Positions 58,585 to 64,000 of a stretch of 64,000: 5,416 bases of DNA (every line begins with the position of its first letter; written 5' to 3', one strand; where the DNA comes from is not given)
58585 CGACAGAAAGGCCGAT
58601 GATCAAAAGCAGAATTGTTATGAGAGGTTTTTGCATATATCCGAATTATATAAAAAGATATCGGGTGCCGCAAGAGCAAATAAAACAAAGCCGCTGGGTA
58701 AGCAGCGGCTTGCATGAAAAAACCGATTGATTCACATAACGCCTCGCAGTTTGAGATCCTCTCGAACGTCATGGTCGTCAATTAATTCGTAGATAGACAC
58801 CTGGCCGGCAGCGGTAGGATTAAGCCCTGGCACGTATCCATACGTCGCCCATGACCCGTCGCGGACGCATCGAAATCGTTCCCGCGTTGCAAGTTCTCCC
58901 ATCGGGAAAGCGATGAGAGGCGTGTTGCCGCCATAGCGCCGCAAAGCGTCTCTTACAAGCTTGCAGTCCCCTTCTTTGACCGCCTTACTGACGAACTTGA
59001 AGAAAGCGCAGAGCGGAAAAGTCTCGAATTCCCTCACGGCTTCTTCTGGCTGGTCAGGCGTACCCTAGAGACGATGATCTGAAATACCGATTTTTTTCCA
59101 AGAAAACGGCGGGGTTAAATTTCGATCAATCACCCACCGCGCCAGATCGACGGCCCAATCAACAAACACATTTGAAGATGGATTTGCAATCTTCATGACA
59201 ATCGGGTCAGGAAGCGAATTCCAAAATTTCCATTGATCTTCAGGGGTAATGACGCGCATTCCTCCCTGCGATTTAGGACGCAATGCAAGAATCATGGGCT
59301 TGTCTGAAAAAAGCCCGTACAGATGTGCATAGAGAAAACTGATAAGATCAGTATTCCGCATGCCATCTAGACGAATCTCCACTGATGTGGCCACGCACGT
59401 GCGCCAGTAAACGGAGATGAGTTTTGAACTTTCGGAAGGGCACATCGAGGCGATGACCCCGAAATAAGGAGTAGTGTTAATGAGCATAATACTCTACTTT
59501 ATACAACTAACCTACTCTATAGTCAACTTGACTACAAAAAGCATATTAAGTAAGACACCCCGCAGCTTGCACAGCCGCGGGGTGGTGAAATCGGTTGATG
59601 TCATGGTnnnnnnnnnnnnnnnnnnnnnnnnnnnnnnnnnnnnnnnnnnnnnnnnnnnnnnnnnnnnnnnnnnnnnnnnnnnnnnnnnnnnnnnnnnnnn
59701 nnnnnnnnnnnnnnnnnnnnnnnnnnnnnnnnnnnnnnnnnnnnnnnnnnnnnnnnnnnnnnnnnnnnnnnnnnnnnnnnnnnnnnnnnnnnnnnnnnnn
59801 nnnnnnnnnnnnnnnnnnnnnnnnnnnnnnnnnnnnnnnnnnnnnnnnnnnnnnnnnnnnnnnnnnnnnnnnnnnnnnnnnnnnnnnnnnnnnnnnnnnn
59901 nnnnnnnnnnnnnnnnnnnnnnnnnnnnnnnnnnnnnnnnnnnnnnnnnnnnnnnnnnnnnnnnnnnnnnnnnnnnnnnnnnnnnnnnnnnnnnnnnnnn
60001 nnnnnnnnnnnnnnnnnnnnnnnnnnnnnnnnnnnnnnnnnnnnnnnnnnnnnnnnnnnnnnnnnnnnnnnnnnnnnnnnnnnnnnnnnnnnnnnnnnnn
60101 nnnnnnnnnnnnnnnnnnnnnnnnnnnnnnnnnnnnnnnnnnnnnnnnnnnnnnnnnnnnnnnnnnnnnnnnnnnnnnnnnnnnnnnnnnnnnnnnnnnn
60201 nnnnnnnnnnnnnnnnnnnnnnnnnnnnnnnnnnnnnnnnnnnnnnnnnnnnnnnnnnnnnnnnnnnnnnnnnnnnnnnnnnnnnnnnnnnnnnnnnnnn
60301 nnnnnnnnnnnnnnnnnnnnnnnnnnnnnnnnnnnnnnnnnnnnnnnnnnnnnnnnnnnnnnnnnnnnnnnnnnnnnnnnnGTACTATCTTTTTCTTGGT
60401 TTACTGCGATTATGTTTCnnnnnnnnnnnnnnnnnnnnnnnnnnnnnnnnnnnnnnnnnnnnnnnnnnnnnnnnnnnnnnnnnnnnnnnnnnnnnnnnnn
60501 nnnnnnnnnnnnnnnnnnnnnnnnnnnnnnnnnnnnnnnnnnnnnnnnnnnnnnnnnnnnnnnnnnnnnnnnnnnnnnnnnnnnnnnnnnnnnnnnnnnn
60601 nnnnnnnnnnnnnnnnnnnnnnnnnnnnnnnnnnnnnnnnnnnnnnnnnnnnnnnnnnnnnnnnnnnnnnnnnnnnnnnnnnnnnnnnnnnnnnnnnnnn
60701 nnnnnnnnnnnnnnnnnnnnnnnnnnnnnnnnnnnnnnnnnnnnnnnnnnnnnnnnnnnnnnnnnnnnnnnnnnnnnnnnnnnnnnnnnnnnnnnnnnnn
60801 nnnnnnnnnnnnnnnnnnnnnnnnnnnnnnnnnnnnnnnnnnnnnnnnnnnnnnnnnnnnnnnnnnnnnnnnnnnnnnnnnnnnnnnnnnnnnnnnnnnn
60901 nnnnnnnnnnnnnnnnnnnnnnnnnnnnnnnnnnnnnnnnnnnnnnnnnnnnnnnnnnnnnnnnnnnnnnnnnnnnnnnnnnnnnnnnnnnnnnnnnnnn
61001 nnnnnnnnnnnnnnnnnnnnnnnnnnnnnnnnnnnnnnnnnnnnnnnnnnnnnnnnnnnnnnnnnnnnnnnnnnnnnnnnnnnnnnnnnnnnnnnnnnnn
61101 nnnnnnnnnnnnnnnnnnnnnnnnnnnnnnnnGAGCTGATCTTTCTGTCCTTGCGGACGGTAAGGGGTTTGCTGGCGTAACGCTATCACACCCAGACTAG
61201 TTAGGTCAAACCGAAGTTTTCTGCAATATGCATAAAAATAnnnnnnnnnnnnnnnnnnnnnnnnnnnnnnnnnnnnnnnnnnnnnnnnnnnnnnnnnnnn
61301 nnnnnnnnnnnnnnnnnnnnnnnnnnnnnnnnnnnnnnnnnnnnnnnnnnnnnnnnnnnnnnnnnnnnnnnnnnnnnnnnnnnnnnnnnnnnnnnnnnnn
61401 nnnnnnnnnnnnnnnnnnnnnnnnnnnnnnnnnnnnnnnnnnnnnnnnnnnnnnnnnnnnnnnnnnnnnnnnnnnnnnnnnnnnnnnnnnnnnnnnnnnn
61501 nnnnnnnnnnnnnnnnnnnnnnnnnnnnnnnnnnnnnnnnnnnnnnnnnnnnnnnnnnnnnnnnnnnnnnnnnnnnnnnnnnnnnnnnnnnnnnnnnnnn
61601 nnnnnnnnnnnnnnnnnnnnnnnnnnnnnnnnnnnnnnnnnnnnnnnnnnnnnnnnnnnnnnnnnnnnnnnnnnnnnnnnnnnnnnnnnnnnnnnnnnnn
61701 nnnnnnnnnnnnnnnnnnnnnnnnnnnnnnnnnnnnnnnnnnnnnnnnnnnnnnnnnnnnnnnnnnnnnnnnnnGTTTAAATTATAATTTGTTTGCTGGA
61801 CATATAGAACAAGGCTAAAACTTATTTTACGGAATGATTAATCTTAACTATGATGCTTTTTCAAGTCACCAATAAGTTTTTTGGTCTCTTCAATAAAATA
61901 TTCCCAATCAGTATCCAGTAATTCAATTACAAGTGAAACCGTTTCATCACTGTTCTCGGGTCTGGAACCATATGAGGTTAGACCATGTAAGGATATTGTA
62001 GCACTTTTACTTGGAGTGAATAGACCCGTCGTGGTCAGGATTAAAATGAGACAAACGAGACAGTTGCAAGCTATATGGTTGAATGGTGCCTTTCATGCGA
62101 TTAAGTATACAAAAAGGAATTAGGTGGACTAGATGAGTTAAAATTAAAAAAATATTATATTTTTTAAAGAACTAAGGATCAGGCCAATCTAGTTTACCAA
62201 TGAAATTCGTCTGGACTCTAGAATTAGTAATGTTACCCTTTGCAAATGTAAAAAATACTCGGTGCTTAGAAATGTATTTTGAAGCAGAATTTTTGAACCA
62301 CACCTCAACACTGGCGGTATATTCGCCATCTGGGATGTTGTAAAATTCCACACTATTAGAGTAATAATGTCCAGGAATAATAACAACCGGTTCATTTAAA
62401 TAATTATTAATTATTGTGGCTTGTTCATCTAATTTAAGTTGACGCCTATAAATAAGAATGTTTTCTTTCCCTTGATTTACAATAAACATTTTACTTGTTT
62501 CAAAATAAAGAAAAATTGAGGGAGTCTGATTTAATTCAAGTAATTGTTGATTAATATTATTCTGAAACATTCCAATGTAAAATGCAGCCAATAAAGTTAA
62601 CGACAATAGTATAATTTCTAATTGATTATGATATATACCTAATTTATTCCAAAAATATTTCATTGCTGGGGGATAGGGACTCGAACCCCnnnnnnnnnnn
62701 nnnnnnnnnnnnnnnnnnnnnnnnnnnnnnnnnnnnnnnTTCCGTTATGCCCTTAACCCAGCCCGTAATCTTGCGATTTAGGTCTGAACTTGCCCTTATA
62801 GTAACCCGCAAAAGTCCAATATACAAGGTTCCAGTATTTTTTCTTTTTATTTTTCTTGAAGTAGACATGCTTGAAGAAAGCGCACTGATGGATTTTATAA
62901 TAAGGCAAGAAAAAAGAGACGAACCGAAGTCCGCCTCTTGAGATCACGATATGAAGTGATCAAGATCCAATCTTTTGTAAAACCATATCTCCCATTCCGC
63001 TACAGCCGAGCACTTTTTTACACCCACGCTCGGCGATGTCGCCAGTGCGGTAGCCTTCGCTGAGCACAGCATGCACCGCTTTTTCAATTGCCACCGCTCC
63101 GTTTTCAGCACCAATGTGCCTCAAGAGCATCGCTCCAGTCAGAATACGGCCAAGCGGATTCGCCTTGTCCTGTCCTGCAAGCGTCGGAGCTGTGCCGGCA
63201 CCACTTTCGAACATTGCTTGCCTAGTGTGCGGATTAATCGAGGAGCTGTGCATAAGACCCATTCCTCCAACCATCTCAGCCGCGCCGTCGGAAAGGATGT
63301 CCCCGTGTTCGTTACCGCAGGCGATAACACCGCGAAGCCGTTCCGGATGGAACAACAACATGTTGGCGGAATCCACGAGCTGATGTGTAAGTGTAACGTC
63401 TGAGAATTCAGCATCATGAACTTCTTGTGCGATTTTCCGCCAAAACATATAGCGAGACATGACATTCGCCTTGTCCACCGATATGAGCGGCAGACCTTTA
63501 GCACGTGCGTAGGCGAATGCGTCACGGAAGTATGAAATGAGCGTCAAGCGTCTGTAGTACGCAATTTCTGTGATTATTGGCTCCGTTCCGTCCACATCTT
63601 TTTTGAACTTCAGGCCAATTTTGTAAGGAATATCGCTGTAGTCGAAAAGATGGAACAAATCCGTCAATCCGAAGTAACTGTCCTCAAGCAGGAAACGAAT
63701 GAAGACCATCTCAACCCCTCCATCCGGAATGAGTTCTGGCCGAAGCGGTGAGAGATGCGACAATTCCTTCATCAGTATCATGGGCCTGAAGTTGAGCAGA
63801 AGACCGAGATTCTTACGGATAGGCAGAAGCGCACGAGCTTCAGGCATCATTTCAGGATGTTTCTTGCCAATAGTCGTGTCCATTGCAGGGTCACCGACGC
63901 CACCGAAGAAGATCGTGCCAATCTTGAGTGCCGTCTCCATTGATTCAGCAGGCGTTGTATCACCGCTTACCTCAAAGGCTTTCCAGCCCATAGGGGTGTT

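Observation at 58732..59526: Type I dehydroquinase-like gene with a single in-frame amber codon, an intact promoter and catalytic residues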

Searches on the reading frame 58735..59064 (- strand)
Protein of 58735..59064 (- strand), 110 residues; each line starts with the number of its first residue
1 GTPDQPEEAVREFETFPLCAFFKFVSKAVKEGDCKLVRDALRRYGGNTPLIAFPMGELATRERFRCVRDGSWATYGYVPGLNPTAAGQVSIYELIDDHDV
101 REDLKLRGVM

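Call 5: search_protein_families(library=pfam, max_evalue=1, proteins=[window:58735-59064:-])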
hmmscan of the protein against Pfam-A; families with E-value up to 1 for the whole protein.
seq(110 aa): 1 family
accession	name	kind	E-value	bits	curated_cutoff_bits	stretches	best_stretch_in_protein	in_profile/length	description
PF01487.21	DHquinase_I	-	0.00081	20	22.2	1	19-94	148-226/230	Type I 3-dehydroquinase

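Call 63: find_homologous_proteins(query=window:58735-59064:-, max_evalue=0.001)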
Query seq(110 aa): 3 candidates shared short words with the query, none scored E <= 0.001.

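Call 66: list_cluster_members(proteins=[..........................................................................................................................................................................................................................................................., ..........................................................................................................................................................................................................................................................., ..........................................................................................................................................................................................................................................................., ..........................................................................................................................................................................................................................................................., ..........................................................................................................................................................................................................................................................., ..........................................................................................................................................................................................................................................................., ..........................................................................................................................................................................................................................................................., window:58735-59037:-, P0001, P0031])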
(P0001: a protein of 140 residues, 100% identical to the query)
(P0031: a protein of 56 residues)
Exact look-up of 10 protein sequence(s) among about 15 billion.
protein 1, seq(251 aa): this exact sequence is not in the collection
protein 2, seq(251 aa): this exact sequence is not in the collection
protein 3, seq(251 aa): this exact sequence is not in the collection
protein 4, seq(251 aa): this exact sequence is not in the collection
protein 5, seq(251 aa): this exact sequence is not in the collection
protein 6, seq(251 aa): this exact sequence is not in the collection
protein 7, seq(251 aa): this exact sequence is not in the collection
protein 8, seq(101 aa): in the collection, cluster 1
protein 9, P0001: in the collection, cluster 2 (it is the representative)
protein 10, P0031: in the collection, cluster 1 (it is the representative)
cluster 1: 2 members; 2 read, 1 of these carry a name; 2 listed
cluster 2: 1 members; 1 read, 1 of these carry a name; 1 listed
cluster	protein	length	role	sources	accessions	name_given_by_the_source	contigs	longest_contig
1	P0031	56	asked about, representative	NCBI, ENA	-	-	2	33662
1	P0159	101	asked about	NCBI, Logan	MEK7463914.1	MAG: hypothetical protein AAB610_02200 [Patescibacteria group bacterium]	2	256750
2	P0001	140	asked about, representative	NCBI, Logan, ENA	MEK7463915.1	MAG: hypothetical protein AAB610_02205 [Patescibacteria group bacterium]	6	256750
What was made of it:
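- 58735..59064 (-): The 110 codons downstream of the stop, still open. They hold the conserved T-P motif and the equivalents of Lys170, Arg213 and Gln236. The GTG-started 101-aa part is in NCBI as MEK7463914.1, 'hypothetical protein AAB610_02200' (call 66).
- None of the seven one-base revertant proteins (E, Q, K, Y, W, S, L at codon 141) exists among about 15 billion public proteins, whereas both fragments do (call 66). No revertant protein exists in the public collection (call 66).
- Tried and rejected: Search with the C-terminal 110 aa. The last find_homologous_proteins search returned nothing, even though identical fragments exist in the collection (calls 63, 66). I tested the seven one-base revertant proteins directly and none is in the collection (call 66).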

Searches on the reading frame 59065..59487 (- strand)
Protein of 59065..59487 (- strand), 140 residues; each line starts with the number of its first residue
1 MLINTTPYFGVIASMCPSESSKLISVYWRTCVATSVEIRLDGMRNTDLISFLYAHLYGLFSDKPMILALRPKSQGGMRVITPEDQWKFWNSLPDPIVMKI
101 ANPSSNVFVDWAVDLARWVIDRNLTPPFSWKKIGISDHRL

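Call 5: search_protein_families(library=pfam, max_evalue=1, proteins=[window:59068-59487:-])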
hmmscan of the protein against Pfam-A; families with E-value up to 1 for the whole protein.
seq(140 aa): 1 family
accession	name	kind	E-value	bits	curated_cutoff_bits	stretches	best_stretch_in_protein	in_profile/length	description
PF01487.21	DHquinase_I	-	0.013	16.1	22.2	1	33-82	24-77/230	Type I 3-dehydroquinase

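Call 11: find_encoding_contigs(protein=window:59065-59487:-, flank=10000)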
Protein window:59065-59487:- (140 aa): 11 contigs read that carry it; 6 places shown.
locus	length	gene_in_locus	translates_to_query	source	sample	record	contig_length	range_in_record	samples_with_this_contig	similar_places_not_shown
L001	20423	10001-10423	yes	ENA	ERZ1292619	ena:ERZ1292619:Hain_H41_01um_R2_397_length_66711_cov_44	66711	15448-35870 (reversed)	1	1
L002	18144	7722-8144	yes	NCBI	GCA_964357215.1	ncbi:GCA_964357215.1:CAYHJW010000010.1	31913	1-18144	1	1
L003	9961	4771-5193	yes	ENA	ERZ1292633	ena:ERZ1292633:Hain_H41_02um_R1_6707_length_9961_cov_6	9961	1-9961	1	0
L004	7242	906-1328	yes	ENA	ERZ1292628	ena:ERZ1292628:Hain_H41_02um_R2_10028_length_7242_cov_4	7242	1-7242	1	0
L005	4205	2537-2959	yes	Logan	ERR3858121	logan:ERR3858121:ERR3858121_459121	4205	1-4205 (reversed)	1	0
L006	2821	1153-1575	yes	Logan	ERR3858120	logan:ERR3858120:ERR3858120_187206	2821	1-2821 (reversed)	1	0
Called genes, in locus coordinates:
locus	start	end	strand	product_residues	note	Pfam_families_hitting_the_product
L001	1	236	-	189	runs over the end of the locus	-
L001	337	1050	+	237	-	PF00293:NUDIX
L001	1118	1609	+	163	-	-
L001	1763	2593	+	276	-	PF03171:2OG-FeII_Oxy (weak)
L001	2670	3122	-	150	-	PF10604:Polyketide_cyc2 (faint), PF08327:AHSA1 (faint)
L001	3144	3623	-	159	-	-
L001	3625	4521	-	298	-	PF01933:CofD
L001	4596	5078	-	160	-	PF06983:3-dmu-9_3-mt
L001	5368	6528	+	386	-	PF00180:Iso_dh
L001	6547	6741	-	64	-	-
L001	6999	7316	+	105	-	-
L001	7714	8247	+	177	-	-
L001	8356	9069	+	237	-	-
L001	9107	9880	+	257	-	-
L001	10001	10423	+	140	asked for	-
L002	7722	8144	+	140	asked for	-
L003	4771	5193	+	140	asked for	-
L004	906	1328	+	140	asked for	-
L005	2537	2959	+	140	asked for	-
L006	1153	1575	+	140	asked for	-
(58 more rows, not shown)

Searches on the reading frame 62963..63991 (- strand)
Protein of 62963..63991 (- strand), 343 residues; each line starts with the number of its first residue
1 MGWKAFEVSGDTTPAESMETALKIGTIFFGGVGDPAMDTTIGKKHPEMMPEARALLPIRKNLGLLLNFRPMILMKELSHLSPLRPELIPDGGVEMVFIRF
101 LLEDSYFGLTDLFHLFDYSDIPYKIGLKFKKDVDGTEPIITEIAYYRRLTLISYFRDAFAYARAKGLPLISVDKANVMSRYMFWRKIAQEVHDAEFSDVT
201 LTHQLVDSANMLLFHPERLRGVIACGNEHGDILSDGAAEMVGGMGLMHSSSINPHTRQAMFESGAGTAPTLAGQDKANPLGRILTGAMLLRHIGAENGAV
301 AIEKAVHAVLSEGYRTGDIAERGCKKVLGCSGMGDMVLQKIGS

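Call 61: search_protein_families(library=pfam, max_evalue=0.01, proteins=[window:62963-63991:-])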
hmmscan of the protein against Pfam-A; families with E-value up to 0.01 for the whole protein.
window:62963-63991:- (343 aa): 1 family
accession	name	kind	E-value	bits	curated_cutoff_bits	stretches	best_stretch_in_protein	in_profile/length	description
PF00180.25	Iso_dh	-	2.5e-71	241.2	27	1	2-337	41-348/348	Isocitrate/isopropylmalate dehydrogenase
